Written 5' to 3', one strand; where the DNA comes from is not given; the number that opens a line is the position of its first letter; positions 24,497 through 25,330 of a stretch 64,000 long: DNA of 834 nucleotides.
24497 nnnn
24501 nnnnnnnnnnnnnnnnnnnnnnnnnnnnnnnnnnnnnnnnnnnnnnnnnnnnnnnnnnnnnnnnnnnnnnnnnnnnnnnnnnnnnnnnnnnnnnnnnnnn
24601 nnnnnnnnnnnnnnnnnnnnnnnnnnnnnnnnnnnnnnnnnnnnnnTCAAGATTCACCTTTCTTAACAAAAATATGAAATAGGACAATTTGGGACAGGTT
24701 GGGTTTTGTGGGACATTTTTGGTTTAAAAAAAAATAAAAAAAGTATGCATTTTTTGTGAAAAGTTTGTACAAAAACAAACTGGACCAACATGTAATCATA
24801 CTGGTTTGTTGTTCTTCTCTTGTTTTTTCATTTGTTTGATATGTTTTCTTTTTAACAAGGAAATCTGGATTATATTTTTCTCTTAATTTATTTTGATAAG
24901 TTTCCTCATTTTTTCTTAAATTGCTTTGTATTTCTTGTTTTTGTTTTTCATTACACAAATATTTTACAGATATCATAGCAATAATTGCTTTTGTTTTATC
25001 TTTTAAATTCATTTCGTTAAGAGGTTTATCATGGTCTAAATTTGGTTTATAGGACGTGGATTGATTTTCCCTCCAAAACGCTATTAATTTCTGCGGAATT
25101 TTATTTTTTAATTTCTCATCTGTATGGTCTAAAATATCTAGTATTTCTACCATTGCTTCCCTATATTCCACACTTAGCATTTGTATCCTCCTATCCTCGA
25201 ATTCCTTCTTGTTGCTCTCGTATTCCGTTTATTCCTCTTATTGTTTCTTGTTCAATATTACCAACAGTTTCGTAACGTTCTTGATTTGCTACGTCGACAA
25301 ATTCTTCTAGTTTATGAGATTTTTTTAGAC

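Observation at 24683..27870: Self-contained three-gene amidoligase cassette bracketed by perfect 27-bp direct repeats between convergent eno and VWA genes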

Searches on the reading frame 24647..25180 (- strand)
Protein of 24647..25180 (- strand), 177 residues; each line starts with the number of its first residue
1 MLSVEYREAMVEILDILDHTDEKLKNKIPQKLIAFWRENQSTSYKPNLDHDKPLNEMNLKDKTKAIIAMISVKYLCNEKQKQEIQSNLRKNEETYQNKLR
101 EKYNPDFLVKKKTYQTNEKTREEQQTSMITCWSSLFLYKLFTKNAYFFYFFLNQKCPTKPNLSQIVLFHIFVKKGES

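Call 4: search_protein_families(library=pfam, proteins=[window:24647-25180:-], max_evalue=1)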
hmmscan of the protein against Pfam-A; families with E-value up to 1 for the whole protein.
window:24647-25180:- (177 aa): 2 families
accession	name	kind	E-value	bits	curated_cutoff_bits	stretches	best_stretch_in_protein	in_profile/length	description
PF01393.25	Chromo_shadow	-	0.077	13.5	22.4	1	19-39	29-49/52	Chromo shadow domain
PF08887.16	GAD-like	-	0.12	12.7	25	1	22-45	25-48/107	GAD-like domain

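Call 14: search_protein_families(library=padloc, proteins=[window:24647-25180:-], max_evalue=1)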
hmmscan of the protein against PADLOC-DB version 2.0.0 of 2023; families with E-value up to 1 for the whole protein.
window:24647-25180:- (177 aa): 0 families

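Call 37: find_encoding_contigs(protein=window:24647-25180:-, flank=3000, max_places=6)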
Protein window:24647-25180:- (177 aa): no gene with exactly this product is on record in the collection.
